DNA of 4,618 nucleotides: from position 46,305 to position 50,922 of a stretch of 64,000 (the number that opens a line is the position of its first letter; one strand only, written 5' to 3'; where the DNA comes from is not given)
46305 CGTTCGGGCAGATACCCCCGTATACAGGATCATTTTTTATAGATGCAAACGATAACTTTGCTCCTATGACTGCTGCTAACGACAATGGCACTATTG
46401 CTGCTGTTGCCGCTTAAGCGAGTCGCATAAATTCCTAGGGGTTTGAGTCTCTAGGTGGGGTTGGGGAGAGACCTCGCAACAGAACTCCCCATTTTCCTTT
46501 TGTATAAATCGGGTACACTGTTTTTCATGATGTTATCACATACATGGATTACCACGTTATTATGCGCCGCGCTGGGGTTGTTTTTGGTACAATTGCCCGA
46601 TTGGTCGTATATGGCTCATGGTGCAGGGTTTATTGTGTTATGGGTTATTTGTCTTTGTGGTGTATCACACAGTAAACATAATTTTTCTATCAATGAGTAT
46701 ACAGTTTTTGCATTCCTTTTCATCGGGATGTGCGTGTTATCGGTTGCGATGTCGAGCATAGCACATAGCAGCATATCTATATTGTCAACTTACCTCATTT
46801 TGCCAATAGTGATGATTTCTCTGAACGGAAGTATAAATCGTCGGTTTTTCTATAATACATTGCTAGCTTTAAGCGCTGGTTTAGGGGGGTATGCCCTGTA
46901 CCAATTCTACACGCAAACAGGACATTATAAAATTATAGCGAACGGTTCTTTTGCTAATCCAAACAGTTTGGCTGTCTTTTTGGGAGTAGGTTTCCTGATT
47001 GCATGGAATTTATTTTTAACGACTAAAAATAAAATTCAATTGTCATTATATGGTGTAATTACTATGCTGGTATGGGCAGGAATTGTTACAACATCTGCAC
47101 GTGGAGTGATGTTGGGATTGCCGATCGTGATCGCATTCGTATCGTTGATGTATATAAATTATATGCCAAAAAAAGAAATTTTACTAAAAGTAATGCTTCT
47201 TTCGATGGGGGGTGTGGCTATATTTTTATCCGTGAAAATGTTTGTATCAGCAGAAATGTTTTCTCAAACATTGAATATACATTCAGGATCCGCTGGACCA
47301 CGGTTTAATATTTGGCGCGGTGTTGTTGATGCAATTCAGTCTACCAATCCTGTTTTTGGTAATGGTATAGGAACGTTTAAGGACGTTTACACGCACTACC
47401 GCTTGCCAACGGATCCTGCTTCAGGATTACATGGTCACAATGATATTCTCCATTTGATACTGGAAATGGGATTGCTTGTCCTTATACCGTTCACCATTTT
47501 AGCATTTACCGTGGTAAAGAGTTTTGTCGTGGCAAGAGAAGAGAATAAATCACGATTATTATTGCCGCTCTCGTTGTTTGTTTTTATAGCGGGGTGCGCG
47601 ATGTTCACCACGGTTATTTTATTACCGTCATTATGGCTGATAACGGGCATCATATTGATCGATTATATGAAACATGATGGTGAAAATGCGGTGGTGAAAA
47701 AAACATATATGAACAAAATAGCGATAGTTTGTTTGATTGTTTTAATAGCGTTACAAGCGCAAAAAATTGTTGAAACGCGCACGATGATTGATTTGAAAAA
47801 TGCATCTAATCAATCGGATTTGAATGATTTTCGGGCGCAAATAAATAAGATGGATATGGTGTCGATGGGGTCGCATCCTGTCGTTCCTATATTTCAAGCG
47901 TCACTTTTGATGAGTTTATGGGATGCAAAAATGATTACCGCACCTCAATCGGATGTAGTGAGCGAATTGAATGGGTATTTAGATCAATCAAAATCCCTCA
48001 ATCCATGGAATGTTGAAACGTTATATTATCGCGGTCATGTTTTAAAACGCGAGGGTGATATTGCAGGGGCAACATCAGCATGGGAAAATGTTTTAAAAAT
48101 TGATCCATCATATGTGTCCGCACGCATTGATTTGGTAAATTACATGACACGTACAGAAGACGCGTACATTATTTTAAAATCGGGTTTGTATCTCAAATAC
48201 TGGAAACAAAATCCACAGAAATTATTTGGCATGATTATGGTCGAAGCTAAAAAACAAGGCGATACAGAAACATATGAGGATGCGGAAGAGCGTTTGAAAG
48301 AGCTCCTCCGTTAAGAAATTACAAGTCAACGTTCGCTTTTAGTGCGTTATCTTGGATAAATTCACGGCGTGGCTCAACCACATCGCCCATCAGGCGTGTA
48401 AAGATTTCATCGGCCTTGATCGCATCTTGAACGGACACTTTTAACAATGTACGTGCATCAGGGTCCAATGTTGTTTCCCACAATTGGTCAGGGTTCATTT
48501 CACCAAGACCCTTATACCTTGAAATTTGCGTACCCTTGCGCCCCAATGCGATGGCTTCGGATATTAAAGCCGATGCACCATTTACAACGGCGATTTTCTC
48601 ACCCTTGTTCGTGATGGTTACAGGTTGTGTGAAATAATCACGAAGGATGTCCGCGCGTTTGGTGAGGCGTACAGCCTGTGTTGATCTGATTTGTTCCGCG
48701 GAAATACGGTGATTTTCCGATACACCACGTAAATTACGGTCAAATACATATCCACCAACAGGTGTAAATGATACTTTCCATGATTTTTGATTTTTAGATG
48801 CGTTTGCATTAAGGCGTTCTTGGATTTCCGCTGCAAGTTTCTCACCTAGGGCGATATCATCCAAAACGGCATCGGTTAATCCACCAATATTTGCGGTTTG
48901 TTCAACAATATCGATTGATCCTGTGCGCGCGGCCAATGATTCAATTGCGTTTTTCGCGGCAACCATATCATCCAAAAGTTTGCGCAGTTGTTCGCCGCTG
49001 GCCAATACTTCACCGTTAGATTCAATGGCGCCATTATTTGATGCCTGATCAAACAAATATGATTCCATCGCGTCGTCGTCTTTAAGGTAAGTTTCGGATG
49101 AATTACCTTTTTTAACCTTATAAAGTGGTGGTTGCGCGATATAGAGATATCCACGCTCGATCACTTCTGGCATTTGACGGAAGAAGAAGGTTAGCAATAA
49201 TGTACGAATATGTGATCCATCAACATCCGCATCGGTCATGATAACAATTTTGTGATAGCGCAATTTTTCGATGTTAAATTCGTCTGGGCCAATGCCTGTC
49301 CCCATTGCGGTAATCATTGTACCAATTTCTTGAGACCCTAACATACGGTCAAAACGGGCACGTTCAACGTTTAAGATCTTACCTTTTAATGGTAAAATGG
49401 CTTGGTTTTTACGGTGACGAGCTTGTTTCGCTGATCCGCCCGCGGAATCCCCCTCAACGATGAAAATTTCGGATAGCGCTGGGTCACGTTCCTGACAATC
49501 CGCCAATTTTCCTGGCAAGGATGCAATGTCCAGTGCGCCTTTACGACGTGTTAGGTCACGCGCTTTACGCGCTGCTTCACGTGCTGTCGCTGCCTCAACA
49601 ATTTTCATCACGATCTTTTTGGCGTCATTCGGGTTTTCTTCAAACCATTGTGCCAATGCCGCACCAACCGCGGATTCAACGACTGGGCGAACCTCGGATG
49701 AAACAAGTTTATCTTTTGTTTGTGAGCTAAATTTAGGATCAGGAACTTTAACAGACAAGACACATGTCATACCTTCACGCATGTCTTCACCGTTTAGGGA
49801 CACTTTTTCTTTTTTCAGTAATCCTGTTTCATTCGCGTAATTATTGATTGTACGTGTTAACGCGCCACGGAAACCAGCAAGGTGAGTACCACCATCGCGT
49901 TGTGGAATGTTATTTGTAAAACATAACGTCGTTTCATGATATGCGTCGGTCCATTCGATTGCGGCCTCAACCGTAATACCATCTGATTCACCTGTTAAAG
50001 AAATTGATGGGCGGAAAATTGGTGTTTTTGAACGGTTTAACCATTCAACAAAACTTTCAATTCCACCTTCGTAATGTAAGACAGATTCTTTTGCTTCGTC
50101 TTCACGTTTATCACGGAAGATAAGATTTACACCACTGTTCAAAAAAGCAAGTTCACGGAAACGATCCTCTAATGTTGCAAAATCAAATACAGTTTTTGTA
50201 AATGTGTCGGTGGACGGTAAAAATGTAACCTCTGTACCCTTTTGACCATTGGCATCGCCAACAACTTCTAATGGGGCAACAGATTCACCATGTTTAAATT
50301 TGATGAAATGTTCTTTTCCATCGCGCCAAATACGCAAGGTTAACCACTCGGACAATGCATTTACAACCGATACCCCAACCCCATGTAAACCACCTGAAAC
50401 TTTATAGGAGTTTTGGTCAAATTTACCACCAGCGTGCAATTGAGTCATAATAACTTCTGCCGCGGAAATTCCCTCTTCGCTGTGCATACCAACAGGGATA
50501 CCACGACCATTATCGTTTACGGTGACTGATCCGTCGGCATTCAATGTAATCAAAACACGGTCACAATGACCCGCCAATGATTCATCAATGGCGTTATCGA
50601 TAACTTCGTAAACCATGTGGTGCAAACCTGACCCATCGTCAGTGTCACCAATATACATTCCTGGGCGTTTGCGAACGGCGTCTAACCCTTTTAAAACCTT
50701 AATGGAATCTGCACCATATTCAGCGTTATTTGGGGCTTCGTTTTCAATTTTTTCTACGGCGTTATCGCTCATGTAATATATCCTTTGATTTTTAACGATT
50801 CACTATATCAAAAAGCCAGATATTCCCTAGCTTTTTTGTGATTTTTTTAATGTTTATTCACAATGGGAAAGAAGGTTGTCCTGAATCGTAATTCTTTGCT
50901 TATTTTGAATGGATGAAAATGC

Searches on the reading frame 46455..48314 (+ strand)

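Call 58: search_protein_families(library=pfam, proteins=[window:46455-48314:+], max_evalue=0.001)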
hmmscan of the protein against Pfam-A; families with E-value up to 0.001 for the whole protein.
window:46455-48314:+ (619 aa): 1 family
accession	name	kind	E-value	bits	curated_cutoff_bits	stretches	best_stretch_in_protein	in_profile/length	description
PF04932.20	Wzy_C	-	1.5e-15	57.7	31.7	1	203-346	3-148/149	O-Antigen ligase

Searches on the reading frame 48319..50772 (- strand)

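Call 58: search_protein_families(library=pfam, proteins=[window:48319-50772:-], max_evalue=0.001)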
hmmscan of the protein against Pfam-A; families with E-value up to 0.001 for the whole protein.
window:48319-50772:- (817 aa): 6 families
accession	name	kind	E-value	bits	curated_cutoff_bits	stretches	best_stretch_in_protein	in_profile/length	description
PF00204.31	DNA_gyraseB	-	8.7e-59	198.3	27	1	237-406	1-172/173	DNA gyrase B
PF00986.26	DNA_gyraseB_C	-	4.2e-30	104.1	29.8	1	746-807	2-63/63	DNA gyrase B subunit, carboxyl terminus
PF01751.28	Toprim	-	2.1e-19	69.9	23.1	1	435-547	1-95/96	Toprim domain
PF02518.31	HATPase_c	-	1.1e-17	64.9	26.4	1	46-184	2-105/111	Histidine kinase-, DNA gyrase B-, and HSP90-like ATPase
PF21249.2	GyrB_hook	-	4.7e-09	36.1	23.7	1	549-572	1-23/29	GyrB, hook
PF18053.6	GyrB_insert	-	7.7e-05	23.1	26.1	1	591-726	12-149/167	DNA gyrase B subunit insert domain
